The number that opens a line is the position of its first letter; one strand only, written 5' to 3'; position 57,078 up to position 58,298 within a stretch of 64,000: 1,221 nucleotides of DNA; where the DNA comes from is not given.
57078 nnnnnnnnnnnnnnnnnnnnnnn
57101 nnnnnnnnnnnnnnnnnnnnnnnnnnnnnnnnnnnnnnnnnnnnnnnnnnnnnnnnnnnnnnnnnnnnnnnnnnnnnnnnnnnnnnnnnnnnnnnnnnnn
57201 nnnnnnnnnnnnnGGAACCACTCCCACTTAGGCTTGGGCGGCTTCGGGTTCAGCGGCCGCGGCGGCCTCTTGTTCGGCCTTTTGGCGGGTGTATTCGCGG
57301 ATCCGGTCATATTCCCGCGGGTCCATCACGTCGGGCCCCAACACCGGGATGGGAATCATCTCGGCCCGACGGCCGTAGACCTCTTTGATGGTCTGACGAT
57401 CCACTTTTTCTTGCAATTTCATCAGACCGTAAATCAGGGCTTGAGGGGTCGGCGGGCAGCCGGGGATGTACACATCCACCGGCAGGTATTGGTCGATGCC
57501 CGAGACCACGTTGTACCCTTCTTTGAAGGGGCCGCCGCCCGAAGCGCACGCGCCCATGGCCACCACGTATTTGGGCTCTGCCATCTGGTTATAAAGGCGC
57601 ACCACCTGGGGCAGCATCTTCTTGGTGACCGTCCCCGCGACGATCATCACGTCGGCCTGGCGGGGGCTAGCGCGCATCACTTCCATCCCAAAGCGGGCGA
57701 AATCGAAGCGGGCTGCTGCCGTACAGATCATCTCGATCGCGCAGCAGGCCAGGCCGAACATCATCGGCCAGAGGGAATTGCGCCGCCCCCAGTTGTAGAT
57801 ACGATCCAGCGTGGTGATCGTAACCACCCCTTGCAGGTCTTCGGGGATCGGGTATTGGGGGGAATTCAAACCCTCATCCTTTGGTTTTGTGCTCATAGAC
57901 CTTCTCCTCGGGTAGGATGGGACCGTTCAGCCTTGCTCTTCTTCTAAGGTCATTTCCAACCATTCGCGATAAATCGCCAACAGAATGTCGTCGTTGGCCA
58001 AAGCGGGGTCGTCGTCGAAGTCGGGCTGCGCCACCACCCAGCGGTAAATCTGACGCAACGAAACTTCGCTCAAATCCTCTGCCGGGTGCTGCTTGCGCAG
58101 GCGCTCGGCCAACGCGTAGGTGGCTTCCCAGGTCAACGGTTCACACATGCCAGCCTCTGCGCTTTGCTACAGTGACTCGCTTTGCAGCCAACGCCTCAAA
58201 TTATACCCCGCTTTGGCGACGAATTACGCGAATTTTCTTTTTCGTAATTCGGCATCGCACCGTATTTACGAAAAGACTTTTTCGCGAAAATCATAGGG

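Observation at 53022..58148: Isolated Q-module cluster iscX-nuoB-nuoCD-nuoI flanked by Fe-S biogenesis factors, without nuoA/H/J-N or nuoE-G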

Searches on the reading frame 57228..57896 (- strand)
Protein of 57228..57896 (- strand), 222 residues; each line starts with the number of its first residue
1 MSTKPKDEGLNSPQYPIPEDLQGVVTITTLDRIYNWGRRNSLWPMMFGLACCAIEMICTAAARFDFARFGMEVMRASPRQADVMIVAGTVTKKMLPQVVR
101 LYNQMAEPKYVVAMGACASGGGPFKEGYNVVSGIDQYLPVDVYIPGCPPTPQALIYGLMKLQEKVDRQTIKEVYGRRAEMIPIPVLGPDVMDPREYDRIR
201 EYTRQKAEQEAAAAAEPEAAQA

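Call 3: search_protein_families(library=pfam, proteins=[window:57228-57896:-], max_evalue=0.01)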
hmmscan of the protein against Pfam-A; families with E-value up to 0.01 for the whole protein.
window:57228-57896:- (222 aa): 1 family
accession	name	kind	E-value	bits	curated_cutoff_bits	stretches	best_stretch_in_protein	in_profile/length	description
PF01058.29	Oxidored_q6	-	1.5e-29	102.8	27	1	51-161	1-128/128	NADH ubiquinone oxidoreductase, 20 Kd subunit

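Call 4: search_protein_families(library=ncbifam, proteins=[window:57228-57896:-], max_evalue=0.01)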
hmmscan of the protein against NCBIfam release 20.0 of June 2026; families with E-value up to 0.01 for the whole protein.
window:57228-57896:- (222 aa): 16 families
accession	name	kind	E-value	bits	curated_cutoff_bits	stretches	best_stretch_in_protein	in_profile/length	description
NF011394.0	PRK14819.1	equivalog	2.1e-88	296.3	312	1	22-187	14-184/264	NADH-quinone oxidoreductase subunit B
NF005012.1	PRK06411.1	subfamily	7.7e-74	246.7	116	1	20-171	14-164/166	NADH-quinone oxidoreductase subunit NuoB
TIGR01957.1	nuoB_fam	subfamily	4.5e-71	237.4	142.7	1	25-167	2-144/145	NADH-quinone oxidoreductase subunit B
NF011390.0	PRK14815.1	equivalog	3.1e-68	228.7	281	1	21-172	14-164/183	NADH dehydrogenase subunit B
NF011391.0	PRK14816.1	equivalog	6.7e-68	228.2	283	1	25-168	37-180/196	NADH-quinone oxidoreductase subunit B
NF009808.0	PRK13292.1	equivalog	1.5e-64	218.2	1156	1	25-168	10-152/791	NADH-quinone oxidoreductase subunit B/C/D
NF011388.0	PRK14813.1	equivalog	2.3e-61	207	294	1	24-170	12-158/189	NADH dehydrogenase subunit B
NF011393.0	PRK14818.1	equivalog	4.6e-57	192.3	255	1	23-169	11-159/173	NADH dehydrogenase subunit B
NF011395.0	PRK14820.1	equivalog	2e-54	184.1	263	1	19-171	11-163/180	NADH-quinone oxidoreductase subunit B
NF011389.0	PRK14814.1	equivalog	1.2e-53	181.7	285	1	21-171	14-163/186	NADH dehydrogenase subunit B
NF011392.0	PRK14817.1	equivalog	2.9e-48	163.9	271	1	32-174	28-169/182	NADH-quinone oxidoreductase subunit B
NF040831.1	sulfhyd_ShyD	equivalog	1.5e-06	28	460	1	64-161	32-147/240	NAD(P)-dependent hydrogenase/sulfhydrogenase 2 subunit delta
TIGR03294.1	FrhG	equivalog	1.6e-06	28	245.5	1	80-157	50-136/228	coenzyme F420 hydrogenase subunit gamma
NF045520.1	H2_NiFeSe_small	exception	0.00012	21.6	470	1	53-173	89-217/314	NiFeSe hydrogenase small subunit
NF045875.1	F420_non_VhuG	exception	0.00064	19.1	450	0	129-166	131-168/286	F420-non-reducing hydrogenase subunit VhuG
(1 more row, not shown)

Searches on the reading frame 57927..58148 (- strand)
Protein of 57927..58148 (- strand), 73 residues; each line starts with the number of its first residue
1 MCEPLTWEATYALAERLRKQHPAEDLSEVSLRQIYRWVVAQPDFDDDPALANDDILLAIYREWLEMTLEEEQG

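Call 3: search_protein_families(library=pfam, proteins=[window:57927-58148:-], max_evalue=0.01)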
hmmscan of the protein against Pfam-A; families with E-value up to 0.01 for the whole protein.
window:57927-58148:- (73 aa): 1 family
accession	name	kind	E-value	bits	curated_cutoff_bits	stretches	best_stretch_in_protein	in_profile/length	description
PF04384.18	Fe-S_assembly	-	1.6e-11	45.1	25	1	5-65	1-61/64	Iron-sulphur cluster assembly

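Call 4: search_protein_families(library=ncbifam, proteins=[window:57927-58148:-], max_evalue=0.01)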
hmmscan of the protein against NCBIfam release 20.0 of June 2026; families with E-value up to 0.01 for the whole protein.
window:57927-58148:- (73 aa): 1 family
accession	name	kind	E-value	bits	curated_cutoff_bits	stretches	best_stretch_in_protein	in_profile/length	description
TIGR03412.1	iscX_yfhJ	equivalog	4.1e-12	46.6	40.4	1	6-65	1-60/63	Fe-S cluster assembly protein IscX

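Call 33: find_homologous_proteins(query=window:57927-58148:-, max_evalue=0.001)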
Query window:57927-58148:- (73 aa): 94 proteins with E <= 0.001 among 94 candidates.
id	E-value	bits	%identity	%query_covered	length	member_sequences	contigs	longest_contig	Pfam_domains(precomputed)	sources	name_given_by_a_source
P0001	2.3e-38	147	97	97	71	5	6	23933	PF04384.19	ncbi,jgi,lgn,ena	-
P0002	1.8e-29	119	81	93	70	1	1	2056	PF04384.19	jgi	-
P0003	3.3e-29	118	81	93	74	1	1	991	PF04384.19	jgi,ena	-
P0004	1.2e-28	116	76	96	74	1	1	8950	PF04384.19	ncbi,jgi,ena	-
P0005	1.2e-28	116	76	93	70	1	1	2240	PF04384.19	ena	-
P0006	2.1e-28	116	79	93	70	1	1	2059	PF04384.19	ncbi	-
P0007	2.3e-28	115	79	97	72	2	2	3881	PF04384.19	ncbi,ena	-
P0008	2.4e-28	115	77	97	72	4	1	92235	PF04384.19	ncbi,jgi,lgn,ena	-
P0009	5.9e-28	114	79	93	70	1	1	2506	PF04384.19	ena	-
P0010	1.5e-27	113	74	96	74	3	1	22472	PF04384.19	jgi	-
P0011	4.0e-27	111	74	96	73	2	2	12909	PF04384.19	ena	-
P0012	6.2e-27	111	78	92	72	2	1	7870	PF04384.19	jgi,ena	-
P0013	6.9e-27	111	73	96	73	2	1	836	PF04384.19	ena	-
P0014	1.2e-26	110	76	92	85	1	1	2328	PF04384.19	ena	-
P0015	1.2e-26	110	73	97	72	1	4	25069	PF04384.19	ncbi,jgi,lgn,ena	-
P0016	1.8e-26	109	62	84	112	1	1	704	PF04384.19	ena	-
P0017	2.1e-26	109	75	93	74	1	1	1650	PF04384.19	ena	-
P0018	2.9e-26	109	74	95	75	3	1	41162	PF04384.19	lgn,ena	-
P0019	2.5e-25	106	70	96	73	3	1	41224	PF04384.19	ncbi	-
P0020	9.0e-25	104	69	97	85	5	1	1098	PF04384.19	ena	-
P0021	1.0e-20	91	65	89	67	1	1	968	PF04384.19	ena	-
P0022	1.2e-20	91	67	84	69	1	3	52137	PF04384.19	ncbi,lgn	ncbi:MAG: Fe-S cluster assembly protein IscX [Chloroflexota bacterium]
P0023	1.9e-20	90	63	92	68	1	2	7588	PF04384.19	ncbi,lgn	-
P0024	2.6e-20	90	63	93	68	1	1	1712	PF04384.19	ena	-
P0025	3.7e-20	89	66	84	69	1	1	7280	PF04384.19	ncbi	-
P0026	4.0e-20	89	63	93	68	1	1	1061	PF04384.19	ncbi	-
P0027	8.5e-20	88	64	84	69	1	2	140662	PF04384.19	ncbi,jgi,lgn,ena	ncbi:MAG: Fe-S cluster assembly protein IscX [Chloroflexota bacterium]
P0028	1.1e-19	88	66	92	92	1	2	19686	PF04384.19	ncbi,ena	-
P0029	1.3e-19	88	66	84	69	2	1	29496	PF04384.19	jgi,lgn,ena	-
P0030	1.6e-19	87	63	93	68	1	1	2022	PF04384.19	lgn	-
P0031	1.8e-19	87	62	84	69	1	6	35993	PF04384.19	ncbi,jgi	ncbi:MAG: Fe-S cluster assembly protein IscX [Chloroflexota bacterium]|jgi:FeS assembly protein IscX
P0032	2.6e-19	87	62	93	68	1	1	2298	PF04384.19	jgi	-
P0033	3.5e-19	86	64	84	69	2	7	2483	PF04384.19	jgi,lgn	jgi:FeS assembly protein IscX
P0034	3.5e-19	86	63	85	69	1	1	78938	PF04384.19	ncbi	-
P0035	4.8e-19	86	59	88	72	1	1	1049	PF04384.19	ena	-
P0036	4.9e-19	86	62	84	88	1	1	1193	PF04384.19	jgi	jgi:FeS assembly protein IscX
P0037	6.8e-19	85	62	93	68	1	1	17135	PF04384.19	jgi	jgi:FeS assembly protein IscX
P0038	8.0e-19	85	61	85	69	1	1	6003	PF04384.19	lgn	-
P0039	1.0e-18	85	60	85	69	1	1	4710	PF04384.19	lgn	-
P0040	1.1e-18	85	62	84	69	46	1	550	PF04384.19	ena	-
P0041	1.3e-18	84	64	84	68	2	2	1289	PF04384.19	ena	-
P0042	1.3e-18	84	54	93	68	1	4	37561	PF04384.19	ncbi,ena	-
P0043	1.6e-18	84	62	93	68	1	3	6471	PF04384.19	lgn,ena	-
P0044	1.6e-18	84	63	89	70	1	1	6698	PF04384.19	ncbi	-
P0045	2.1e-18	84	62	84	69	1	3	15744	PF04384.19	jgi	jgi:FeS assembly protein IscX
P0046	2.1e-18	84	60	93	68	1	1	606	PF04384.19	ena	-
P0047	2.6e-18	84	62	84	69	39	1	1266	PF04384.19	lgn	-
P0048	3.0e-18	83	59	93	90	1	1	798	PF04384.19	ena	-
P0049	3.2e-18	83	62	89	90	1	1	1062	PF04384.19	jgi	jgi:FeS assembly protein IscX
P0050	3.3e-18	83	60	89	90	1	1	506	PF04384.19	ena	-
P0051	3.3e-18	83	64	84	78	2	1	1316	PF04384.19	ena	-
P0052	3.9e-18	83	60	89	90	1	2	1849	PF04384.19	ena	-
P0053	4.3e-18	83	61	85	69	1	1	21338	PF04384.19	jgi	jgi:FeS assembly protein IscX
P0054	5.1e-18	83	58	88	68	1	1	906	PF04384.19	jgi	-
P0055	5.5e-18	82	62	89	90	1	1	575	PF04384.19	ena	-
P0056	5.5e-18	82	54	93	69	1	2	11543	PF04384.19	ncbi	-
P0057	5.9e-18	82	60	93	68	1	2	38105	PF04384.19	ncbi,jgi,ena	jgi:FeS assembly protein IscX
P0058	7.2e-18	82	59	84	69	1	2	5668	PF04384.19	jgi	-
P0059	9.0e-18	82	62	84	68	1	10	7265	PF04384.19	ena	-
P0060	9.4e-18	82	61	84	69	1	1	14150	PF04384.19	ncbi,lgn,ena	-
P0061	1.1e-17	82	59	84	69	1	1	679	PF04384.19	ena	-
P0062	1.2e-17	81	62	89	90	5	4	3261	PF04384.19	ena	-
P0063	1.3e-17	81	61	84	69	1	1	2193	PF04384.19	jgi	jgi:FeS assembly protein IscX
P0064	1.5e-17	81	63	89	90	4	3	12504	PF04384.19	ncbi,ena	-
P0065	1.8e-17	81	57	93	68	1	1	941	PF04384.19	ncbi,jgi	jgi:FeS assembly protein IscX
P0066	2.0e-17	81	60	85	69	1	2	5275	PF04384.19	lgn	-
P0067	2.0e-17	81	57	89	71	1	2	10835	PF04384.19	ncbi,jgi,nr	ncbi:MAG: Fe-S cluster assembly protein IscX [Chloroflexi bacterium]|nr:Fe-S cluster assembly protei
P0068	2.2e-17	81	64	92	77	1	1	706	PF04384.19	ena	-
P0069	2.3e-17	81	59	93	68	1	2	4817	PF04384.19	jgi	jgi:FeS assembly protein IscX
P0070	2.4e-17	80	62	89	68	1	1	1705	PF04384.19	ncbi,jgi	jgi:FeS assembly protein IscX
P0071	2.6e-17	80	58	89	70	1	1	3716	PF04384.19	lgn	-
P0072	3.2e-17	80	61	84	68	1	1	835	PF04384.19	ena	-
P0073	3.4e-17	80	59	84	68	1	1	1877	PF04384.19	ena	-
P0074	3.9e-17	80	60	89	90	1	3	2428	PF04384.19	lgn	-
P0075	4.5e-17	80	60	85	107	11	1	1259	PF04384.19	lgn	-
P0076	5.0e-17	79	58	89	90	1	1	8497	PF04384.19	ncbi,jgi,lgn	jgi:FeS assembly protein IscX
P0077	7.1e-17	79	58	89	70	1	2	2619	PF04384.19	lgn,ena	-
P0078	7.1e-17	79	56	93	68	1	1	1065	PF04384.19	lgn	-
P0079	9.2e-17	79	57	93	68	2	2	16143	PF04384.19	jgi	jgi:FeS assembly protein IscX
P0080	9.2e-17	79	60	85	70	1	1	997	PF04384.19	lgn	-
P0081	9.3e-17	79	59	84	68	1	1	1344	PF04384.19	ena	-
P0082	1.1e-16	78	59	90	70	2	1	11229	PF04384.19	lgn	-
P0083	1.5e-16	78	59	84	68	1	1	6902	PF04384.19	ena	-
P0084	1.8e-16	78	56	85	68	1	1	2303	PF04384.19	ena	-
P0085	2.3e-16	77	55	85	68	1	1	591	PF04384.19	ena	-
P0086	2.3e-16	77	55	85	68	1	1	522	PF04384.19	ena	-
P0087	2.5e-16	77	55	89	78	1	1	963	PF04384.19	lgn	-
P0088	3.4e-16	77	56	85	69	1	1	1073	PF04384.19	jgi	-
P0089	3.4e-16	77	55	85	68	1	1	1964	PF04384.19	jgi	-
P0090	3.5e-16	77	56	85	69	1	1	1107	PF04384.19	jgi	-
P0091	7.6e-16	76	57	84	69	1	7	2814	PF04384.19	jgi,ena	-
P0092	9.4e-16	75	57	93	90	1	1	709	PF04384.19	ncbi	-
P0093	2.6e-11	61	56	71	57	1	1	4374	PF04384.19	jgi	jgi:FeS assembly protein IscX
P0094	6.4e-9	54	58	59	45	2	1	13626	PF04384.19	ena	-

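Call 34: find_encoding_contigs(protein=P0001, flank=10000, max_places=3)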
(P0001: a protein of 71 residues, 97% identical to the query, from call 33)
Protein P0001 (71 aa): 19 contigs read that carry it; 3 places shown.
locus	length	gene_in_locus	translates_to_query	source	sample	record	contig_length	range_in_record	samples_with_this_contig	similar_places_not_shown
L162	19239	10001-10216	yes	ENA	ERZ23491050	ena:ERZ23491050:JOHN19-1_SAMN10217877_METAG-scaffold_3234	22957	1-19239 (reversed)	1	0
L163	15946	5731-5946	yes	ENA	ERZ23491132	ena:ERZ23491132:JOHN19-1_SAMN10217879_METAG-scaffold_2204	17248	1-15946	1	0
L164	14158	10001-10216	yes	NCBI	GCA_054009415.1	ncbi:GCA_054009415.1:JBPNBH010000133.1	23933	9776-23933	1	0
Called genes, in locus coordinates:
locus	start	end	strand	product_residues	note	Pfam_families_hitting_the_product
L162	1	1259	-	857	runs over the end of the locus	PF02463:SMC_N, PF13175:AAA_15, PF13304:AAA_21 (faint), PF13476:AAA_23, PF13514:AAA_27, PF13555:AAA_29 (weak), PF04423:Rad50_zn_hook, PF13558:SbcC_Walker_B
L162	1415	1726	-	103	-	PF10387:DUF2442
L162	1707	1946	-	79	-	PF13711:DUF4160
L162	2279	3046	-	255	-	PF00106:adh_short, PF01370:Epimerase, PF08659:KR, PF13561:adh_short_C2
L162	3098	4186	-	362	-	PF12728:HTH_17, PF01555:N6_N4_Mtase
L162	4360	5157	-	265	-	PF22435:MRM3-like_sub_bind, PF22655:SpoU_sub_bind_like (weak), PF08032:SpoU_sub_bind, PF00588:SpoU_methylase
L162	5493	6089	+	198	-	-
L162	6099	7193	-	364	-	PF00923:TAL_FSA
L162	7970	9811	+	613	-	PF13522:GATase_6, PF13537:GATase_7, PF01380:SIS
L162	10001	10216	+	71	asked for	PF04384:Fe-S_assembly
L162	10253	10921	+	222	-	PF01058:Oxidored_q6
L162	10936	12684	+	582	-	PF00329:Complex1_30kDa, PF00346:Complex1_49kDa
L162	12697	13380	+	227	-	PF14697:Fer4_21 (faint), PF13484:Fer4_16 (faint), PF12797:Fer4_2 (faint), PF12837:Fer4_6 (faint), PF12838:Fer4_7, PF13187:Fer4_9 (weak), PF13237:Fer4_10 (faint), PF00037:Fer4 (weak)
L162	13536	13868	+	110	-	-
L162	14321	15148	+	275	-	PF10609:ParA, PF13614:AAA_31, PF00142:Fer4_NifH (faint), PF01656:CbiA, PF02374:ArsA_ATPase (faint), PF09140:MipZ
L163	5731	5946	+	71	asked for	PF04384:Fe-S_assembly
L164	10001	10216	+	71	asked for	PF04384:Fe-S_assembly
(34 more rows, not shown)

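Call 35: find_encoding_contigs(protein=P0027, flank=10000, max_places=2)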
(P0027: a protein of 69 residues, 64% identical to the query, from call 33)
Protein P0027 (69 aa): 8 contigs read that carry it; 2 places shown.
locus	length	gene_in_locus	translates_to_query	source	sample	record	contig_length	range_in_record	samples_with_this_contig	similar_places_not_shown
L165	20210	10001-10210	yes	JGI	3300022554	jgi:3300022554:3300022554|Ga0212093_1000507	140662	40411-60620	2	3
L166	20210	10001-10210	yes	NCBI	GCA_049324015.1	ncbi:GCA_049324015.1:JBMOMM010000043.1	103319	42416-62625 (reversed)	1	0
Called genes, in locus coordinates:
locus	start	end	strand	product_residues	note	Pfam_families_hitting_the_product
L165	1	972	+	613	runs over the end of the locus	PF13522:GATase_6, PF13537:GATase_7, PF01380:SIS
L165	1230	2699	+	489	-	PF13400:Tad, PF09977:Tad_C (weak)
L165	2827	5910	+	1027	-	PF13229:Beta_helix (faint)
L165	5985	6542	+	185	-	-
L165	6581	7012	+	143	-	PF00383:dCMP_cyt_deam_1, PF14437:MafB19-deam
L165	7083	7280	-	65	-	PF04024:PspC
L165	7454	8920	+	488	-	PF01266:DAO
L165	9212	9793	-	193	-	PF01022:HTH_5 (weak), PF09012:FeoC (faint), PF12840:HTH_20 (weak), PF13412:HTH_24 (faint)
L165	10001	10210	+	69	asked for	PF04384:Fe-S_assembly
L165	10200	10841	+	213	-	PF01058:Oxidored_q6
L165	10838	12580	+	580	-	PF00329:Complex1_30kDa, PF00346:Complex1_49kDa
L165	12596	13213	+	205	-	PF13187:Fer4_9 (faint), PF12797:Fer4_2 (faint), PF12837:Fer4_6 (faint), PF13183:Fer4_8 (faint), PF13484:Fer4_16 (faint), PF14697:Fer4_21 (faint), PF12838:Fer4_7, PF00037:Fer4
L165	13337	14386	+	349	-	PF01883:FeS_assembly_P, PF10609:ParA, PF00142:Fer4_NifH (faint), PF01656:CbiA, PF09140:MipZ (weak), PF13614:AAA_31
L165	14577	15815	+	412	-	PF00027:cNMP_binding, PF00512:HisKA, PF02518:HATPase_c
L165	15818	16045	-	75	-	-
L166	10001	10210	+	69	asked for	PF04384:Fe-S_assembly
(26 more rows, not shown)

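Call 79: find_encoding_contigs(protein=P0042, flank=4000, max_places=2)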
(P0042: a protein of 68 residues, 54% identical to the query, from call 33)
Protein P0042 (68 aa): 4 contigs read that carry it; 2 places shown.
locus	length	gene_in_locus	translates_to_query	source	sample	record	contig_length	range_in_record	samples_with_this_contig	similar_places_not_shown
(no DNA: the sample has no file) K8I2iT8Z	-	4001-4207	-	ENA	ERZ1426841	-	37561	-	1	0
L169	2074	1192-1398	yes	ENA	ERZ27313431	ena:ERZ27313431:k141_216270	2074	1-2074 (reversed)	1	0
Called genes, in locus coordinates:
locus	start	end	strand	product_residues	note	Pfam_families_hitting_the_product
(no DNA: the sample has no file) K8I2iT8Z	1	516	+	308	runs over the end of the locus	-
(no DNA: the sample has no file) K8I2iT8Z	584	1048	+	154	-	PF00383:dCMP_cyt_deam_1, PF14437:MafB19-deam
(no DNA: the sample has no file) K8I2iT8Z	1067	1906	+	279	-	-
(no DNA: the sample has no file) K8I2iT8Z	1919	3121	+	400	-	PF01053:Cys_Met_Meta_PP, PF00155:Aminotran_1_2 (faint), PF01041:DegT_DnrJ_EryC1 (weak)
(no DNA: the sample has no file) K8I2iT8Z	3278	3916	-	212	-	PF12840:HTH_20 (weak), PF13601:HTH_34 (faint)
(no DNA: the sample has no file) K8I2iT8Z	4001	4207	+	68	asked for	PF04384:Fe-S_assembly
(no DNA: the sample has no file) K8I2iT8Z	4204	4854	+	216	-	PF01058:Oxidored_q6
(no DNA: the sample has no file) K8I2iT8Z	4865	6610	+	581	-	PF00329:Complex1_30kDa, PF00346:Complex1_49kDa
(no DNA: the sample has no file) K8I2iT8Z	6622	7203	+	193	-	PF13187:Fer4_9 (faint), PF14697:Fer4_21 (faint), PF13183:Fer4_8 (faint), PF13237:Fer4_10 (faint), PF12837:Fer4_6 (faint), PF12838:Fer4_7, PF12797:Fer4_2 (weak), PF00037:Fer4, +1 more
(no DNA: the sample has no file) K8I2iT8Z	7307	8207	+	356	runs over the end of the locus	PF01883:FeS_assembly_P, PF00142:Fer4_NifH (faint), PF01656:CbiA, PF02374:ArsA_ATPase (faint), PF09140:MipZ, PF10609:ParA, PF13614:AAA_31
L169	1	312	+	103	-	?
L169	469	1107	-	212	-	PF12840:HTH_20 (weak), PF13601:HTH_34 (faint)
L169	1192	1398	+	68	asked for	PF04384:Fe-S_assembly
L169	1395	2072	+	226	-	?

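Call 80: find_encoding_contigs(protein=P0091, flank=4000, max_places=2)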
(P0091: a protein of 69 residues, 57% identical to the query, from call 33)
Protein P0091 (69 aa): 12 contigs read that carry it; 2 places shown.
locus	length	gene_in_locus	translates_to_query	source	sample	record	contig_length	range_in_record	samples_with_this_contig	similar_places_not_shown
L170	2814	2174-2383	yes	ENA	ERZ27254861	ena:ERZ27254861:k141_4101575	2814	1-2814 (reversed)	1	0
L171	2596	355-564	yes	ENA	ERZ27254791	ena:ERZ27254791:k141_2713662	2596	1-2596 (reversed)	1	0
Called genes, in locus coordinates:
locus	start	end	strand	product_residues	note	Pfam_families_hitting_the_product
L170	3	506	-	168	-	?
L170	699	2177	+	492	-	PF00171:Aldedh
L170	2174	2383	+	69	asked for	PF04384:Fe-S_assembly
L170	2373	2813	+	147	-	?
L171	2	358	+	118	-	?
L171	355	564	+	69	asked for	PF04384:Fe-S_assembly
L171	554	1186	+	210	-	PF01058:Oxidored_q6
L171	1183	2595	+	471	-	?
